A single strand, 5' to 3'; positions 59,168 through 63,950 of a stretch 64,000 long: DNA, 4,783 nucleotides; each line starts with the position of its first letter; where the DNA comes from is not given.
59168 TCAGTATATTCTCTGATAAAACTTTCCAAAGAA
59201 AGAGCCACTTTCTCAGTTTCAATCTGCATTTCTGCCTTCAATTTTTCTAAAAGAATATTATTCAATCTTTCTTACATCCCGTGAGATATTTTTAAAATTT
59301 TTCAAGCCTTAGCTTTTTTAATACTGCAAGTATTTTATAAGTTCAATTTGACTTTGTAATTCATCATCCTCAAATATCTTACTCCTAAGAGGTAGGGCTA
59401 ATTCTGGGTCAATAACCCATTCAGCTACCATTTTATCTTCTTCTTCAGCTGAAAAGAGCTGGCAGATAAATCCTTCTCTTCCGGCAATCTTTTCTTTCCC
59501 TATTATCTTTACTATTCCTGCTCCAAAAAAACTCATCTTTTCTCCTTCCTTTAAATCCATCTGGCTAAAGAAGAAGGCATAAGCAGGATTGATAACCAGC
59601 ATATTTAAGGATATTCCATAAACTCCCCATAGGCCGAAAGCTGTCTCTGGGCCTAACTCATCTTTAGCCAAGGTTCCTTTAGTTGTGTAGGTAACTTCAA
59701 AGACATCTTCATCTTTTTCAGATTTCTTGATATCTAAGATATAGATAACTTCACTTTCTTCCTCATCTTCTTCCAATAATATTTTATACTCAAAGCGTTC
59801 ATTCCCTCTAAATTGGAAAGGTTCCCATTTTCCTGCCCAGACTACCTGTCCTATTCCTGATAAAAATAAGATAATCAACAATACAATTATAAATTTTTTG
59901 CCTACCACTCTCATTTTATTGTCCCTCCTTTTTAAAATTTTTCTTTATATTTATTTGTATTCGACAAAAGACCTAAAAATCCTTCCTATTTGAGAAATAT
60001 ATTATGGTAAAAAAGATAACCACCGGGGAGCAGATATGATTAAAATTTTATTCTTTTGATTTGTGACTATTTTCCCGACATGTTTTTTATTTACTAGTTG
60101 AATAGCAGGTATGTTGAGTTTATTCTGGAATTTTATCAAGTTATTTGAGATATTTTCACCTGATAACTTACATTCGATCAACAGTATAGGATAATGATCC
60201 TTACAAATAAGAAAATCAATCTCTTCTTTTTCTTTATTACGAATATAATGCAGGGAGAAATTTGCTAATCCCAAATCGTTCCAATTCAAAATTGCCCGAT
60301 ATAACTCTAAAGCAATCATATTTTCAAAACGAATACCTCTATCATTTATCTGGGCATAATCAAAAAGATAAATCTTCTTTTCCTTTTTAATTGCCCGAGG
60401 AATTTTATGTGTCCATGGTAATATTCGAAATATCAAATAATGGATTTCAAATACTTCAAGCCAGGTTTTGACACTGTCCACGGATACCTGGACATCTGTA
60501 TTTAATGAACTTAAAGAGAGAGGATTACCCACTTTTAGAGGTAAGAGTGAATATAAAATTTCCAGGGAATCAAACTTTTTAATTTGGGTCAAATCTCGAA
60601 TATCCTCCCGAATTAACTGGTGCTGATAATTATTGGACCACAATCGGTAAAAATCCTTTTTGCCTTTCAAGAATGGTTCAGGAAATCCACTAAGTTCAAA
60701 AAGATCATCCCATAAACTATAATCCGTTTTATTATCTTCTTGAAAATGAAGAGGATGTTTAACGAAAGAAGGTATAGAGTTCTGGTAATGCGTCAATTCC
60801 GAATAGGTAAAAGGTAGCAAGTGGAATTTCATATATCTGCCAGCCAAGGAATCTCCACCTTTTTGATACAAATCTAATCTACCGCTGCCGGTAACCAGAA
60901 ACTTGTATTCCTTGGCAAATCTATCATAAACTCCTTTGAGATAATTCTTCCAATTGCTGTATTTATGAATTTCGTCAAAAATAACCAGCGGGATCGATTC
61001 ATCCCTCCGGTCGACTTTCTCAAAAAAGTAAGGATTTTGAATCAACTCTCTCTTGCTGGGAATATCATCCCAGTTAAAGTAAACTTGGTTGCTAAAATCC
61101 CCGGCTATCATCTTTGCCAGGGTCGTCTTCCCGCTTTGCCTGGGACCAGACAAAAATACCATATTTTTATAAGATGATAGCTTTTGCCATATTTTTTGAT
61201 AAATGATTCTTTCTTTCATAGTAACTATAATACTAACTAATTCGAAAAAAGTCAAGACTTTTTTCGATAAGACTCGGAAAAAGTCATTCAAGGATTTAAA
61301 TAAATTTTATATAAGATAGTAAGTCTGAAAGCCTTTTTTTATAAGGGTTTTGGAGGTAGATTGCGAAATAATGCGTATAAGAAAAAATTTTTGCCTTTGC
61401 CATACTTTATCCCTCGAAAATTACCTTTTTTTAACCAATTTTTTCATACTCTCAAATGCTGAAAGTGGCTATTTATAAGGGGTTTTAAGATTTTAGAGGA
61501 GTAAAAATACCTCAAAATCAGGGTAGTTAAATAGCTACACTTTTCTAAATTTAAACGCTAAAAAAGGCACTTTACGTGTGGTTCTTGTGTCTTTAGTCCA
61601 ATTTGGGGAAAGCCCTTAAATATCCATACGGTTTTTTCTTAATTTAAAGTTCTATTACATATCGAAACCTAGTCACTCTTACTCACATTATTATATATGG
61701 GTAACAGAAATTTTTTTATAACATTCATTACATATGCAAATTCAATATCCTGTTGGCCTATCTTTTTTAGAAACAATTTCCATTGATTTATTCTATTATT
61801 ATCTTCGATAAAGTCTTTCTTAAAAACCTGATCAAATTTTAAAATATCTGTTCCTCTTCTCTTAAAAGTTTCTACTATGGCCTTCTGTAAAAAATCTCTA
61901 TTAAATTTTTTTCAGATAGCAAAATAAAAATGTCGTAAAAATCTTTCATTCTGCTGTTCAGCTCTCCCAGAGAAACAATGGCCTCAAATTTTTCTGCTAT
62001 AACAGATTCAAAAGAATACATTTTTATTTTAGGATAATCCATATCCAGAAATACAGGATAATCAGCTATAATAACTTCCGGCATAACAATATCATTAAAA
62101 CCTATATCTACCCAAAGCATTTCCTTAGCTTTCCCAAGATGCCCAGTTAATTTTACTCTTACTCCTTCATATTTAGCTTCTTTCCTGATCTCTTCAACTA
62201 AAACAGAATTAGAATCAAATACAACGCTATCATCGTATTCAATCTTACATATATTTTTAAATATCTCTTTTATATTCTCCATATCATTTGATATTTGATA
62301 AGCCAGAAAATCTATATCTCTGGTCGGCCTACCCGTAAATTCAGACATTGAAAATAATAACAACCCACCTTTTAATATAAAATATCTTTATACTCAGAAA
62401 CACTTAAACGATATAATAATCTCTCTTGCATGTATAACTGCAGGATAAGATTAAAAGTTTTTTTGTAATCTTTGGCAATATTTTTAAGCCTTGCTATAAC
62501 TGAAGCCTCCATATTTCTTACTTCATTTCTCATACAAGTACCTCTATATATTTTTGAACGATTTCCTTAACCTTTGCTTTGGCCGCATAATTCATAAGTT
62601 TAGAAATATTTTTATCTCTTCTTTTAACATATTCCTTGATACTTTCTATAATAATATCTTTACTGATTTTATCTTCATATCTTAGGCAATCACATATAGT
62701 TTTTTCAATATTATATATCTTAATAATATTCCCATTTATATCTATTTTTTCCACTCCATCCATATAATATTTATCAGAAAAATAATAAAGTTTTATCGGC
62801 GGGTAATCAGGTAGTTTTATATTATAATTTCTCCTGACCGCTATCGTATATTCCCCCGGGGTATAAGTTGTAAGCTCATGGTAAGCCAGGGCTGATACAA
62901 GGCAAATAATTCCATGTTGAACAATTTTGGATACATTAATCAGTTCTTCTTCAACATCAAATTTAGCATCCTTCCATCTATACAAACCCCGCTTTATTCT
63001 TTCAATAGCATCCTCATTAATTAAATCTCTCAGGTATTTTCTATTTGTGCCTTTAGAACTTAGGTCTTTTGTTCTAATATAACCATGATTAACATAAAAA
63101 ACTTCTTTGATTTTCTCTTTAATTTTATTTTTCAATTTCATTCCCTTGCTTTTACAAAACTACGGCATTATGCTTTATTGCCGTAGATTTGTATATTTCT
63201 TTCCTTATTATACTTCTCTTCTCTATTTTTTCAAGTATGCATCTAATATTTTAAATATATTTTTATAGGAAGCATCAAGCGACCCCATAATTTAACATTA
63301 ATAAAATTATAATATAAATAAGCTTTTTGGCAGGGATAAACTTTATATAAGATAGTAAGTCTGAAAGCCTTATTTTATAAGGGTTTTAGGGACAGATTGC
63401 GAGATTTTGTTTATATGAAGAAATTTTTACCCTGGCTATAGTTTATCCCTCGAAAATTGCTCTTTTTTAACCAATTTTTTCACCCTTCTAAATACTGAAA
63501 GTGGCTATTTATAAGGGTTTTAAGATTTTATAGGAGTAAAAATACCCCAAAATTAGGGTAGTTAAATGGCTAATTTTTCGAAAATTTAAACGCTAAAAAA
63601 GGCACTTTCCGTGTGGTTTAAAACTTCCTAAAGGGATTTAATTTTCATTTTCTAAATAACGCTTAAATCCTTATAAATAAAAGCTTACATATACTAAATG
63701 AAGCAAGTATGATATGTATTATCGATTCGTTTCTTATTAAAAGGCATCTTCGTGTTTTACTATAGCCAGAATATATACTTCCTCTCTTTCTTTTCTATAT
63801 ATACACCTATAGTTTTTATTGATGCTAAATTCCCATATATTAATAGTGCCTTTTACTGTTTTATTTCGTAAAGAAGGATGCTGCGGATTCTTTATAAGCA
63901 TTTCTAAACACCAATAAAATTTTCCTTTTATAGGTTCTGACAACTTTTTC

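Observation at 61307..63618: ~277-bp direct repeats delimiting a TA cassette in a gene-repeat-gene-repeat-gene array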

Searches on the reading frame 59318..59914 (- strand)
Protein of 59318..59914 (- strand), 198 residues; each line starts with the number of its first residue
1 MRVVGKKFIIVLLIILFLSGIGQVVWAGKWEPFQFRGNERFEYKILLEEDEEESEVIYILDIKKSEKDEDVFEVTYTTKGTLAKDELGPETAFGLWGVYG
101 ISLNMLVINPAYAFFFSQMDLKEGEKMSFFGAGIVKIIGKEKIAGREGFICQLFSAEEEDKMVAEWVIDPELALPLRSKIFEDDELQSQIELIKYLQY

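Call 36: find_homologous_proteins(query=window:59318-59914:-)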
Query window:59318-59914:- (198 aa): 133 proteins with E <= 0.001 among 322 candidates; the best 120 are listed.
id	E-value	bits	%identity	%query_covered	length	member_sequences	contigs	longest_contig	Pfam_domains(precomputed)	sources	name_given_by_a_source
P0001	2.7e-123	427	100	100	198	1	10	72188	-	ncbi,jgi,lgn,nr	ncbi:MAG TPA: hypothetical protein DEG96_04745 [Candidatus Atribacteria bacterium]|nr:hypothetical p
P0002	1.1e-117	409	95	100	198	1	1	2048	-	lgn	-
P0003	1.5e-113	395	90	100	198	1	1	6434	-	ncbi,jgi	-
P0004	3.3e-113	394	91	100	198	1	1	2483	-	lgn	-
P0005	8.8e-109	380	87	100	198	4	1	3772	-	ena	-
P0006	9.3e-109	379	87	100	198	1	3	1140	-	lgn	-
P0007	3.2e-108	378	88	100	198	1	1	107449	-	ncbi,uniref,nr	ncbi:hypothetical protein [Petrotoga sp. SL27]|uniref:hypothetical protein n=1 Tax=Petrotoga sp. SL2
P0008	2.6e-107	375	86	100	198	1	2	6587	-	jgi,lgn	-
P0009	5.0e-107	374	84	100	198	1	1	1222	-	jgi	-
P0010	2.8e-105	368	85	100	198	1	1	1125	-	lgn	-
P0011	2.9e-105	368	85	100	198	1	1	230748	-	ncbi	ncbi:MAG: hypothetical protein Kow00103_00160 [Candidatus Caldatribacteriota bacterium]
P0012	5.1e-105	367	88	89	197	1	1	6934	-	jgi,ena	-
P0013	5.2e-104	364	82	100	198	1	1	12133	-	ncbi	-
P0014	5.9e-104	364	83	100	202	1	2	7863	-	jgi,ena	-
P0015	2.1e-103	362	82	100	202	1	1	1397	-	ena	-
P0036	8.9e-101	353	81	100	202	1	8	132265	-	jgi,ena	jgi:hypothetical protein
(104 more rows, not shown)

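Call 37: find_encoding_contigs(protein=P0007, flank=10000, max_places=1)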
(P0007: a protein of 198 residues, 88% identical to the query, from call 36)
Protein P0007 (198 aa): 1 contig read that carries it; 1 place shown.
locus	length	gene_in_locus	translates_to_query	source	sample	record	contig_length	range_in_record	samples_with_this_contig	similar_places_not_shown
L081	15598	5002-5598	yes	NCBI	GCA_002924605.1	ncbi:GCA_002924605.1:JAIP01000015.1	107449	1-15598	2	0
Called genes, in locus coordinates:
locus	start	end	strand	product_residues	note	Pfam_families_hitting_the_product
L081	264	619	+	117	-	PF04892:VanZ-LLP1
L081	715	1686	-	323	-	PF04754:Transposase_31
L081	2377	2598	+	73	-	-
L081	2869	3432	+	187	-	-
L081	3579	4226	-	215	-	PF00596:Aldolase_II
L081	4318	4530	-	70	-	-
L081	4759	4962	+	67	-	-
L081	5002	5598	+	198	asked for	-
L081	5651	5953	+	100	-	-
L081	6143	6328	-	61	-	-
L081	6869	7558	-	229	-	-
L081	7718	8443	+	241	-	PF00392:GntR, PF13545:HTH_Crp_2 (weak), PF08220:HTH_DeoR (weak), PF08279:HTH_11 (weak), PF25213:HVO_A0261_N (faint), PF07702:UTRA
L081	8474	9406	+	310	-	PF01380:SIS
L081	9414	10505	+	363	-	PF01979:Amidohydro_1, PF07969:Amidohydro_3 (faint)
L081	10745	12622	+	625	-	PF01134:GIDA, PF07992:Pyr_redox_2 (faint), PF12831:FAD_oxidored (weak), PF21680:GIDA_C_1st, PF13932:SAM_GIDA_C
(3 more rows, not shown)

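Call 38: find_encoding_contigs(protein=P0011, flank=10000, max_places=1)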
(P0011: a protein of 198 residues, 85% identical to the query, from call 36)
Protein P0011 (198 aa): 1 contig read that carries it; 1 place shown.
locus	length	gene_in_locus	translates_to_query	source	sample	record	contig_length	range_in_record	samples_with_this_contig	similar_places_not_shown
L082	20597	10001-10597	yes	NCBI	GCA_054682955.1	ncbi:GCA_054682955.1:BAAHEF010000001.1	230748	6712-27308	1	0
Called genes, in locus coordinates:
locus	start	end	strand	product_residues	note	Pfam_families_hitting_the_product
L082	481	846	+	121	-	PF07736:CM_1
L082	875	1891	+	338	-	PF18152:DAHP_snth_FXD, PF00793:DAHP_synth_1, PF03102:NeuB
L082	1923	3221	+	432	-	PF00275:EPSP_synthase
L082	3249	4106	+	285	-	PF08501:Shikimate_dh_N, PF01488:Shikimate_DH, PF18317:SDH_C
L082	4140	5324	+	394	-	PF01264:Chorismate_synt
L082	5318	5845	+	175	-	PF13238:AAA_18, PF01202:SKI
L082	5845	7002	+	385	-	PF00465:Fe-ADH (weak), PF13685:Fe-ADH_2, PF01761:DHQ_synthase, PF24621:DHQS_C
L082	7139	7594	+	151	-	PF01220:DHquinase_II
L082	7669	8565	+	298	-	PF02153:PDH_N, PF20463:PDH_C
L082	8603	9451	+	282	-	PF00800:PDT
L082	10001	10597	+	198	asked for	-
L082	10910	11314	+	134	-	PF13596:PAS_10, PF08448:PAS_4 (weak)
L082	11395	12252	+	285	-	PF01972:SDH_protease, PF25145:NfeD1b_N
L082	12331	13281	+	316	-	PF02540:NAD_synthase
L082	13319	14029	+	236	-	PF03737:RraA-like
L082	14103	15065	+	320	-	PF00561:Abhydrolase_1, PF12146:Hydrolase_4, PF12697:Abhydrolase_6, PF10230:LIDHydrolase (faint)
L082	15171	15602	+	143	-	PF01243:PNPOx_N, PF16242:Pyrid_ox_like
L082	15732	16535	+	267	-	PF04951:Peptidase_M55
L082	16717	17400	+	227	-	PF00528:BPD_transp_1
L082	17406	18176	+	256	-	PF00005:ABC_tran, PF02463:SMC_N, PF13555:AAA_29 (faint), PF13304:AAA_21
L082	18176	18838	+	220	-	PF00528:BPD_transp_1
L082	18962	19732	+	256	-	PF00497:SBP_bac_3, PF10613:Lig_chan-Glu_bd (weak)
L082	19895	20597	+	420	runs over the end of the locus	PF09861:Lar_N, PF21113:LarA_C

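Call 39: find_encoding_contigs(protein=P0036, flank=10000, max_places=1)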
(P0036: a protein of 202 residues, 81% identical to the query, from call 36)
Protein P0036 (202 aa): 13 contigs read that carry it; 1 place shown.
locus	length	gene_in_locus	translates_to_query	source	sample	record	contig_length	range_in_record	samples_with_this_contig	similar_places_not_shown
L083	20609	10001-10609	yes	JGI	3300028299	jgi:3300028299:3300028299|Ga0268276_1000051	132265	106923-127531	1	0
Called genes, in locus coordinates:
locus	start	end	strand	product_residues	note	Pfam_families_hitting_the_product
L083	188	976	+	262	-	PF22435:MRM3-like_sub_bind, PF08032:SpoU_sub_bind (weak), PF00588:SpoU_methylase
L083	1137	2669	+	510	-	PF00089:Trypsin, PF13365:Trypsin_2, PF17820:PDZ_6 (faint), PF13180:PDZ_2, PF19805:DUF6288 (weak), PF17815:PDZ_3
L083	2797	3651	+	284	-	PF01972:SDH_protease, PF25145:NfeD1b_N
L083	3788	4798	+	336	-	PF13243:SQHop_cyclase_C (faint)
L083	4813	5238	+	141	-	PF04073:tRNA_edit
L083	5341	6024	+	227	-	PF01797:Y1_Tnp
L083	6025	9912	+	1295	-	PF00989:PAS, PF13426:PAS_9, PF00989:PAS, PF13426:PAS_9, PF00989:PAS, PF13426:PAS_9, PF00989:PAS, PF08448:PAS_4, +28 more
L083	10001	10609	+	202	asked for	-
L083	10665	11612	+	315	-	PF02540:NAD_synthase, PF03054:tRNA_Me_trans (faint), PF02540:NAD_synthase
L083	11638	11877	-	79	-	PF14242:DUF4342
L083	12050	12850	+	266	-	PF04951:Peptidase_M55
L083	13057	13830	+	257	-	PF00497:SBP_bac_3, PF10613:Lig_chan-Glu_bd, PF12974:Phosphonate-bd (weak)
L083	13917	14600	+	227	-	PF00528:BPD_transp_1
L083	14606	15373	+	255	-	PF00005:ABC_tran, PF02463:SMC_N, PF13555:AAA_29 (faint), PF13304:AAA_21 (weak)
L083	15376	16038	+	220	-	PF00528:BPD_transp_1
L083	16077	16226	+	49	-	-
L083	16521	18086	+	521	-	PF00496:SBP_bac_5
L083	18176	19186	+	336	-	PF19300:BPD_transp_1_N, PF00528:BPD_transp_1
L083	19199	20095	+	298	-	PF12911:OppC_N (weak), PF00528:BPD_transp_1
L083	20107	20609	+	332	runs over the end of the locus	PF02463:SMC_N (weak), PF00005:ABC_tran, PF08352:oligo_HPY (weak)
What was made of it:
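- A Y1_Tnp gene exists in a related genome (L083; call 39).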

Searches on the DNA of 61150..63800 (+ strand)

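Call 32: search_rna_families(source=window, start=61150, end=63800, threshold=evalue, max_evalue=5)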
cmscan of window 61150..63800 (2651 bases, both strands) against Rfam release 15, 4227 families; matches with E-value up to 5: 5.
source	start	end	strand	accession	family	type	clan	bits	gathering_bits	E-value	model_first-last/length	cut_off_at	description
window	62390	62478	-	RF00474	snosnR57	Gene; snRNA; snoRNA; CD-box;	-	23.1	50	2.4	1-95/95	no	Small nucleolar RNA snR57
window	62414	62474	-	RF00109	Vimentin3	Cis-reg;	-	20.4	36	4.4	1-67/67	no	Vimentin 3' UTR protein-binding region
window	63458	63538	+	RF01899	mir-2241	Gene; miRNA;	-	18.9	70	1.7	1-89/89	no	mir-2241 microRNA precursor family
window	62927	62977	-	RF00588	SNORD41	Gene; snRNA; snoRNA; CD-box;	CL00058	18.9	41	3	1-70/70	no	Small nucleolar RNA SNORD41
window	62460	62491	+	RF00039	DicF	Gene; antisense;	-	16.5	48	3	1-52/52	no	DicF RNA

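Call 77: search_dna_similar(query=window:63318-63720:+, collection=plasmids, mode=distant, max_rows=8)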
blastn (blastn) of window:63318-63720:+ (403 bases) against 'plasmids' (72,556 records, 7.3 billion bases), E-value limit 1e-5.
No match.

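Call 78: search_dna_similar(query=L087:7860-8740:-, collection=phages, mode=distant, max_rows=8)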
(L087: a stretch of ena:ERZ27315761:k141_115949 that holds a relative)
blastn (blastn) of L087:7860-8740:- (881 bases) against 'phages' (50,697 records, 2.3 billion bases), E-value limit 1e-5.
No match.
